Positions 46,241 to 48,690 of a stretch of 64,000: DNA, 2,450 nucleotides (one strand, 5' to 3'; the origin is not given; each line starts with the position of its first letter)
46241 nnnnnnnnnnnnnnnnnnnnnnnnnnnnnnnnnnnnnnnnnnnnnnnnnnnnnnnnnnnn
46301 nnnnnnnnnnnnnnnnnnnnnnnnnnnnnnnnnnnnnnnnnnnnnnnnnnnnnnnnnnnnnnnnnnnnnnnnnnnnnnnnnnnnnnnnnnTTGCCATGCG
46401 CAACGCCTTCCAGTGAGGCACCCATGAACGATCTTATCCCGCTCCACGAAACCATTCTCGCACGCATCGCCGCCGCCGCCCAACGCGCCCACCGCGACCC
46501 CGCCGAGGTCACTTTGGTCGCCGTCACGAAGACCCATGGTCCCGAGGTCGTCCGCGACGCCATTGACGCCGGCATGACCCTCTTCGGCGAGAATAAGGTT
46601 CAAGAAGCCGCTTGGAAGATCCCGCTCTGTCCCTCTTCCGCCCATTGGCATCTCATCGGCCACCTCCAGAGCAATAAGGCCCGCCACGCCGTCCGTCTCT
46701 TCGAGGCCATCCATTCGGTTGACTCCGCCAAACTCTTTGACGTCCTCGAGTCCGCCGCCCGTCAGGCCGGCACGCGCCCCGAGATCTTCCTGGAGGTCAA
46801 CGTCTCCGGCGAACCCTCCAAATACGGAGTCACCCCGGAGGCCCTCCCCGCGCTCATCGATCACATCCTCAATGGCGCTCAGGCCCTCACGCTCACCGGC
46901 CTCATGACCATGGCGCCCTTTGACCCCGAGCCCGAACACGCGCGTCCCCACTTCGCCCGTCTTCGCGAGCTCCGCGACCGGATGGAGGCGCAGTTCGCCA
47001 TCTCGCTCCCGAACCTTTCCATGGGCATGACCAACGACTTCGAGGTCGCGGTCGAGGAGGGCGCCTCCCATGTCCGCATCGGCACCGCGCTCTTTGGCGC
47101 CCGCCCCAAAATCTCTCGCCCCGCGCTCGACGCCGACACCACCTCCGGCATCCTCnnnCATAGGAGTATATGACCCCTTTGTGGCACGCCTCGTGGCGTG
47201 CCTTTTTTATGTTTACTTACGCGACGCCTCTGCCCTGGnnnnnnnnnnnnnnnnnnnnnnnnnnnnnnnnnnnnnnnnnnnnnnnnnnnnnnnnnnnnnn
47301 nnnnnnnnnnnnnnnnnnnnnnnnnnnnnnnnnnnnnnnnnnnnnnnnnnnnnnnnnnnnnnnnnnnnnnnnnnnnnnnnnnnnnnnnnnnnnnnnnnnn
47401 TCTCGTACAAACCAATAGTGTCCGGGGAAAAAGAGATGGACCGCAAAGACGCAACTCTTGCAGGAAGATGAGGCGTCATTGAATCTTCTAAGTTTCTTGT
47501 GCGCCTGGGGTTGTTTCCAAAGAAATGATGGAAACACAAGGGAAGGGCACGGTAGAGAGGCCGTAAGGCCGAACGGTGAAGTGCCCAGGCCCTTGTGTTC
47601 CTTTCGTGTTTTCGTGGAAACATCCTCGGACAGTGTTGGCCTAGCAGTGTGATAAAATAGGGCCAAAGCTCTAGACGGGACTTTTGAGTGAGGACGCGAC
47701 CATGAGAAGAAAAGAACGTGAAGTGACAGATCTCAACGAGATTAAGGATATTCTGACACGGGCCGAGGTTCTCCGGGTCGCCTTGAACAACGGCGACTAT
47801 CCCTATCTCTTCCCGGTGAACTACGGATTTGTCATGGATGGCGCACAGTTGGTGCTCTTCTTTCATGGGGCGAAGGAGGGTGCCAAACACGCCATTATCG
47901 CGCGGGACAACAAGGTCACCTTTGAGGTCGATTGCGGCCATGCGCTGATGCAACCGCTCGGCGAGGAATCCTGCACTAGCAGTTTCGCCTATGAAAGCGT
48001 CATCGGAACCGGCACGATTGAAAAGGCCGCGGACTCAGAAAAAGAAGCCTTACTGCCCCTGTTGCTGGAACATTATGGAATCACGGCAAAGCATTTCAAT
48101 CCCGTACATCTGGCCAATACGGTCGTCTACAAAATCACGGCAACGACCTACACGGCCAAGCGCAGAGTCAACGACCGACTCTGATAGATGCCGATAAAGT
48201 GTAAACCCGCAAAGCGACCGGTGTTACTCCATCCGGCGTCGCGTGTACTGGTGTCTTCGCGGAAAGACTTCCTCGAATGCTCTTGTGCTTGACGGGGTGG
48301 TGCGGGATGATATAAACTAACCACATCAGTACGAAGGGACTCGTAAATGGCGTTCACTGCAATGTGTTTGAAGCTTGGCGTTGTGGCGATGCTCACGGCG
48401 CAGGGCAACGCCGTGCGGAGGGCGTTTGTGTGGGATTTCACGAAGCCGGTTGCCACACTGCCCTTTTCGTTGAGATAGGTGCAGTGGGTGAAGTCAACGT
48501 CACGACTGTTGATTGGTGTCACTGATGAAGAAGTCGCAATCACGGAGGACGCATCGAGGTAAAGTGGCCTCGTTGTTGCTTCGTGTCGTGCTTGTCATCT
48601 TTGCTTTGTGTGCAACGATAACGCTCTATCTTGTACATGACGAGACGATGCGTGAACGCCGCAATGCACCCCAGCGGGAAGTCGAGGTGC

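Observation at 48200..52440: Low-GC (~42-50%) island of four orphan membrane/secreted ORFs: candidate uncharacterised accessory system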

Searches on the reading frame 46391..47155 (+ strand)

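Call 41: search_protein_families(library=pfam, proteins=[L017:3003-5921:+, L017:5900-6514:+, L017:6622-7791:+, L017:7794-8945:+, L017:8935-9981:+, L017:11231-12475:+, L017:12475-13053:+, L017:13025-14107:+, L017:14126-14746:+, L014:2195-2818:+], max_evalue=0.01)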
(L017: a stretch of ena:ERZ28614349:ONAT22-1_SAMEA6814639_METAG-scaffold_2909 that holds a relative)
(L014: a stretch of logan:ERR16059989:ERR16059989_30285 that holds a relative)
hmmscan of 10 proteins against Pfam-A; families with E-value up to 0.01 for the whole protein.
L017:3003-5921:+ (973 aa): 2 families
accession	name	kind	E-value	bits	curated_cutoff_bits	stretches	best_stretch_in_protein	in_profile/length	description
PF05593.20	RHS_repeat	-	3.2e-31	107.5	22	8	214-250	1-37/38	RHS Repeat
PF06037.17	DUF922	-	0.0002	21.9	27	1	881-958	84-153/153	Bacterial protein of unknown function (DUF922)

L017:5900-6514:+ (205 aa): 1 family
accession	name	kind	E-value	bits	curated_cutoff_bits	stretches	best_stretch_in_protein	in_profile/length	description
PF23923.1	DUF7262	-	0.001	20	27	1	9-78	15-85/132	Family of unknown function (DUF7262)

L017:6622-7791:+ (390 aa): 0 families

L017:7794-8945:+ (384 aa): 0 families

L017:8935-9981:+ (349 aa): 0 families

L017:11231-12475:+ (415 aa): 0 families

L017:12475-13053:+ (193 aa): 0 families

L017:13025-14107:+ (361 aa): 0 families

L017:14126-14746:+ (207 aa): 0 families

L014:2195-2818:+ (208 aa): 0 families

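Call 42: search_protein_families(library=ncbifam, proteins=[L017:3003-5921:+, L017:6622-7791:+, L017:8935-9981:+, L017:11231-12475:+, L017:13025-14107:+, L005:9663-9998:+], max_evalue=0.1)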
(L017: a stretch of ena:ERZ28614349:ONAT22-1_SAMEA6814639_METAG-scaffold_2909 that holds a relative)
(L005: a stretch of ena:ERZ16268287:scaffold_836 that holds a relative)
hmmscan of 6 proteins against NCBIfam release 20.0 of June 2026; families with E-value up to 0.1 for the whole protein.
L017:3003-5921:+ (973 aa): 3 families
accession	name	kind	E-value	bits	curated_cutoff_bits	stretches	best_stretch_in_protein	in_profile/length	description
TIGR01643.1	YD_repeat_2x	repeat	3.6e-21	74.7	15.8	3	214-253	1-40/42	YD repeat-containing protein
NF041261.1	RHS_core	equivalog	1.6e-15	56.1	2000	3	36-287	413-656/1261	RHS element core protein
TIGR03696.1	Rhs_assc_core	domain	1.8e-13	50.8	32.5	1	708-792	1-76/76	RHS repeat-associated core domain-containing protein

L017:6622-7791:+ (390 aa): 1 family
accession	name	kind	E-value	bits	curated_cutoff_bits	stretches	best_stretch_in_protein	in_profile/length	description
TIGR03696.1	Rhs_assc_core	domain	7.5e-11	42.4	32.5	1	124-204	1-76/76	RHS repeat-associated core domain-containing protein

L017:8935-9981:+ (349 aa): 1 family
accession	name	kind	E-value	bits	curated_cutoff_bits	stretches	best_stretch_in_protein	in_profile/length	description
TIGR03696.1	Rhs_assc_core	domain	1.2e-12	48.2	32.5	1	79-159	1-75/76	RHS repeat-associated core domain-containing protein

L017:11231-12475:+ (415 aa): 1 family
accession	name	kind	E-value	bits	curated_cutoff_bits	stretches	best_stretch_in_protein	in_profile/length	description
TIGR03696.1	Rhs_assc_core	domain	1.6e-11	44.6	32.5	1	136-218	1-76/76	RHS repeat-associated core domain-containing protein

L017:13025-14107:+ (361 aa): 1 family
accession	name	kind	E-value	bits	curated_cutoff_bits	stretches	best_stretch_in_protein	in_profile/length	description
TIGR03696.1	Rhs_assc_core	domain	7.8e-12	45.5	32.5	1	87-166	1-75/76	RHS repeat-associated core domain-containing protein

L005:9663-9998:+ (112 aa): 1 family
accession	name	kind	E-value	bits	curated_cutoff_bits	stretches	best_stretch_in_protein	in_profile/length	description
TIGR04484.1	thiosulf_SoxA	equivalog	0.057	12.7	110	1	39-86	102-149/212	sulfur oxidation c-type cytochrome SoxA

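Call 83: search_protein_families(library=pfam, proteins=[L017:9430-9981:+, L017:5331-5921:+, L017:7240-7791:+, L017:11891-12475:+, L017:13532-14107:+], max_evalue=1)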
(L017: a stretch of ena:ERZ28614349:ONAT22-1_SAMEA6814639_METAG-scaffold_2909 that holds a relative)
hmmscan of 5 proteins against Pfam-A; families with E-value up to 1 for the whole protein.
L017:9430-9981:+ (184 aa): 1 family
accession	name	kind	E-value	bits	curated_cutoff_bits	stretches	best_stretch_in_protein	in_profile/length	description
PF23834.1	DUF7204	-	0.12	13.2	27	1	116-154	7-41/50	Domain of unknown function (DUF7204)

L017:5331-5921:+ (197 aa): 1 family
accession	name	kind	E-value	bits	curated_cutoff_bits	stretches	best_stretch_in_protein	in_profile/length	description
PF06037.17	DUF922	-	4.3e-05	24.1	27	1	105-182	84-153/153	Bacterial protein of unknown function (DUF922)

L017:7240-7791:+ (184 aa): 0 families

L017:11891-12475:+ (195 aa): 1 family
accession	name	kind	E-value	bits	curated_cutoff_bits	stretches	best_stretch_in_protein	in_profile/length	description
PF17249.8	DUF5318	-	0.091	13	31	1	106-127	92-113/131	Family of unknown function (DUF5318)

L017:13532-14107:+ (192 aa): 0 families

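Call 85: search_protein_families(library=phrogs, proteins=[L014:2195-2818:+], max_evalue=0.01)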
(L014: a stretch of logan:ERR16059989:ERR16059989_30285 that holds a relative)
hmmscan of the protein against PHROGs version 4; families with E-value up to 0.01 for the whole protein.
L014:2195-2818:+ (208 aa): 0 families

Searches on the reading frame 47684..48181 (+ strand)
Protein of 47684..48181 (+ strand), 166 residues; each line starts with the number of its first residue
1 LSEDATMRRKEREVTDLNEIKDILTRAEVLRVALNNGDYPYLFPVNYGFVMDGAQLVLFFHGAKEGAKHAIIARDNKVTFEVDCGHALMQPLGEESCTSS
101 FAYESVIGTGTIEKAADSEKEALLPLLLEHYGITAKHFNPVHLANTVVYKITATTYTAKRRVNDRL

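Call 10: search_protein_families(library=pfam, proteins=[window:47684-48181:+], max_evalue=1)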
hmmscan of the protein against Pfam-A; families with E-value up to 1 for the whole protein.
window:47684-48181:+ (166 aa): 1 family
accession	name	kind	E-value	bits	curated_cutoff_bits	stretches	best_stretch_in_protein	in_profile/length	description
PF12900.13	Pyridox_ox_2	-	8.1e-18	65.2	27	1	18-160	3-140/140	Pyridoxamine 5'-phosphate oxidase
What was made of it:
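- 47702..48184 (+): ORF A, 160 aa, PNPOx-like flavoprotein (Pyridox_ox_2). It lies in the low-GC block and travels with B in two contexts. Its relation to the Rhs cassettes is unclear. Pfam 65 bits against a cut-off of 27 (call 10).
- Checked: The low-GC block also starts about 1 kb earlier than stated, so it includes a fifth ORF, A (47702-48184, Pfam Pyridox_ox_2, 8e-18, call 10).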

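Call 11: search_protein_families(library=padloc, proteins=[window:47684-48181:+], max_evalue=1)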
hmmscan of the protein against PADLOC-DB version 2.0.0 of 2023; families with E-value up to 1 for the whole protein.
window:47684-48181:+ (166 aa): 0 families

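Call 12: search_protein_families(library=ncbifam, proteins=[window:47684-48181:+], max_evalue=1)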
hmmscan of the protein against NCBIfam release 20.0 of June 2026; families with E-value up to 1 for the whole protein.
window:47684-48181:+ (166 aa): 2 families
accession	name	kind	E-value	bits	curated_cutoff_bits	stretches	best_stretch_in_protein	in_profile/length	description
NF000261.1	NimABCDEF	equivalog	8.8e-09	35.5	260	1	6-134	4-123/153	NimABCDEF family 5-nitroimidazole reductase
NF000262.1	NimIJ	equivalog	4.8e-07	30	270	1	6-130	3-118/151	NimIJ family nitroimidazole resistance protein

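Call 41: search_protein_families(library=pfam, proteins=[L017:3003-5921:+, L017:5900-6514:+, L017:6622-7791:+, L017:7794-8945:+, L017:8935-9981:+, L017:11231-12475:+, L017:12475-13053:+, L017:13025-14107:+, L017:14126-14746:+, L014:2195-2818:+], max_evalue=0.01)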
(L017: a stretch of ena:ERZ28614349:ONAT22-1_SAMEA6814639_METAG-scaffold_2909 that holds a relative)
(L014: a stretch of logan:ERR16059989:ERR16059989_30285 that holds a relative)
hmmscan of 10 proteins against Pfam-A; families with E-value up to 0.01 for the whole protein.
L017:3003-5921:+ (973 aa): 2 families
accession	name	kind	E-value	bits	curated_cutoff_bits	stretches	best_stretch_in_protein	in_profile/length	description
PF05593.20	RHS_repeat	-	3.2e-31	107.5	22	8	214-250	1-37/38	RHS Repeat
PF06037.17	DUF922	-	0.0002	21.9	27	1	881-958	84-153/153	Bacterial protein of unknown function (DUF922)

L017:5900-6514:+ (205 aa): 1 family
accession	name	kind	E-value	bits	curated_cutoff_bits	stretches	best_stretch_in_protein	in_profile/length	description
PF23923.1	DUF7262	-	0.001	20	27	1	9-78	15-85/132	Family of unknown function (DUF7262)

L017:6622-7791:+ (390 aa): 0 families

L017:7794-8945:+ (384 aa): 0 families

L017:8935-9981:+ (349 aa): 0 families

L017:11231-12475:+ (415 aa): 0 families

L017:12475-13053:+ (193 aa): 0 families

L017:13025-14107:+ (361 aa): 0 families

L017:14126-14746:+ (207 aa): 0 families

L014:2195-2818:+ (208 aa): 0 families

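Call 42: search_protein_families(library=ncbifam, proteins=[L017:3003-5921:+, L017:6622-7791:+, L017:8935-9981:+, L017:11231-12475:+, L017:13025-14107:+, L005:9663-9998:+], max_evalue=0.1)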
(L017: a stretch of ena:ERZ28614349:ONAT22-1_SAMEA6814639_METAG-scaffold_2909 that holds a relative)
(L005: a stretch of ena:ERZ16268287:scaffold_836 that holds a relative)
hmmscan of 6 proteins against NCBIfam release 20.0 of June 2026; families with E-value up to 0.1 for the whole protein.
L017:3003-5921:+ (973 aa): 3 families
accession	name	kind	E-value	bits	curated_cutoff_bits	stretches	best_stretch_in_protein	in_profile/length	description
TIGR01643.1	YD_repeat_2x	repeat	3.6e-21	74.7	15.8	3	214-253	1-40/42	YD repeat-containing protein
NF041261.1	RHS_core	equivalog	1.6e-15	56.1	2000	3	36-287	413-656/1261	RHS element core protein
TIGR03696.1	Rhs_assc_core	domain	1.8e-13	50.8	32.5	1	708-792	1-76/76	RHS repeat-associated core domain-containing protein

L017:6622-7791:+ (390 aa): 1 family
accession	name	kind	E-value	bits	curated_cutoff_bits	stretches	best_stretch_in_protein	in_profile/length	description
TIGR03696.1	Rhs_assc_core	domain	7.5e-11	42.4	32.5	1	124-204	1-76/76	RHS repeat-associated core domain-containing protein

L017:8935-9981:+ (349 aa): 1 family
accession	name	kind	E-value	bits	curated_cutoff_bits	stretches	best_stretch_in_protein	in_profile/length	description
TIGR03696.1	Rhs_assc_core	domain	1.2e-12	48.2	32.5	1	79-159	1-75/76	RHS repeat-associated core domain-containing protein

L017:11231-12475:+ (415 aa): 1 family
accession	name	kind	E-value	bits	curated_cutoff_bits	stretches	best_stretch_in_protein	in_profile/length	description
TIGR03696.1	Rhs_assc_core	domain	1.6e-11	44.6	32.5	1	136-218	1-76/76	RHS repeat-associated core domain-containing protein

L017:13025-14107:+ (361 aa): 1 family
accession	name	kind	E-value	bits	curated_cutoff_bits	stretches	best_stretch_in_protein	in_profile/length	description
TIGR03696.1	Rhs_assc_core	domain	7.8e-12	45.5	32.5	1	87-166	1-75/76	RHS repeat-associated core domain-containing protein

L005:9663-9998:+ (112 aa): 1 family
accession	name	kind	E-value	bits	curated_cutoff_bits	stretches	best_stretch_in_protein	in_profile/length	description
TIGR04484.1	thiosulf_SoxA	equivalog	0.057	12.7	110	1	39-86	102-149/212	sulfur oxidation c-type cytochrome SoxA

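Call 83: search_protein_families(library=pfam, proteins=[L017:9430-9981:+, L017:5331-5921:+, L017:7240-7791:+, L017:11891-12475:+, L017:13532-14107:+], max_evalue=1)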
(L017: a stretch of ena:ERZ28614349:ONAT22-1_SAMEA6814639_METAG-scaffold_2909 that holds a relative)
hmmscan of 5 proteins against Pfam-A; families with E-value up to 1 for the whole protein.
L017:9430-9981:+ (184 aa): 1 family
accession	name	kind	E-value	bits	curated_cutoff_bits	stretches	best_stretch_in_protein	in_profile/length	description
PF23834.1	DUF7204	-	0.12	13.2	27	1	116-154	7-41/50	Domain of unknown function (DUF7204)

L017:5331-5921:+ (197 aa): 1 family
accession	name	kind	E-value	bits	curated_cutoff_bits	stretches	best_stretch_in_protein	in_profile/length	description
PF06037.17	DUF922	-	4.3e-05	24.1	27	1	105-182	84-153/153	Bacterial protein of unknown function (DUF922)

L017:7240-7791:+ (184 aa): 0 families

L017:11891-12475:+ (195 aa): 1 family
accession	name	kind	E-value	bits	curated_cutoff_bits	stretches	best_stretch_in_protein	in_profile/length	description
PF17249.8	DUF5318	-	0.091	13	31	1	106-127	92-113/131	Family of unknown function (DUF5318)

L017:13532-14107:+ (192 aa): 0 families

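Call 85: search_protein_families(library=phrogs, proteins=[L014:2195-2818:+, window:47702-48181:+], max_evalue=0.01)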
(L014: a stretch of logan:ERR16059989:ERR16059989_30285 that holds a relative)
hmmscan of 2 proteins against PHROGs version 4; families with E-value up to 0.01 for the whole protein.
L014:2195-2818:+ (208 aa): 0 families

window:47702-48181:+ (160 aa): 0 families

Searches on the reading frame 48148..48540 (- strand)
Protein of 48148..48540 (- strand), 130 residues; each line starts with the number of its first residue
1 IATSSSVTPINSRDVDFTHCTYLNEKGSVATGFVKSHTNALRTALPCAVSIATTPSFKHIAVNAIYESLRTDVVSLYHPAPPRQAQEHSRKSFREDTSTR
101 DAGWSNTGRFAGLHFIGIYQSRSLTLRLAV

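Call 10: search_protein_families(library=pfam, proteins=[window:48148-48540:-], max_evalue=1)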
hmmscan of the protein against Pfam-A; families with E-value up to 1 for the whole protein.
window:48148-48540:- (130 aa): 2 families
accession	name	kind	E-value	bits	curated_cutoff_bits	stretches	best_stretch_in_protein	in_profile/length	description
PF08908.16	MesX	-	0.14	11.6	25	1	43-121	241-316/323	Putative oxygenase MesX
PF12115.13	Salp15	-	0.17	12.7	27.8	1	5-48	53-93/111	Salivary protein of 15kDa inhibits CD4+ T cell activation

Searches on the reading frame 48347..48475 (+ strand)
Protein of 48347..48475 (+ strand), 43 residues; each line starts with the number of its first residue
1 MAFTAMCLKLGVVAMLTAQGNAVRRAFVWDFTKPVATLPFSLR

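Call 42: search_protein_families(library=ncbifam, proteins=[window:48347-48475:+], max_evalue=0.1)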
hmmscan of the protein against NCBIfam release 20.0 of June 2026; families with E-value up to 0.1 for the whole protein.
window:48347-48475:+ (43 aa): 0 families
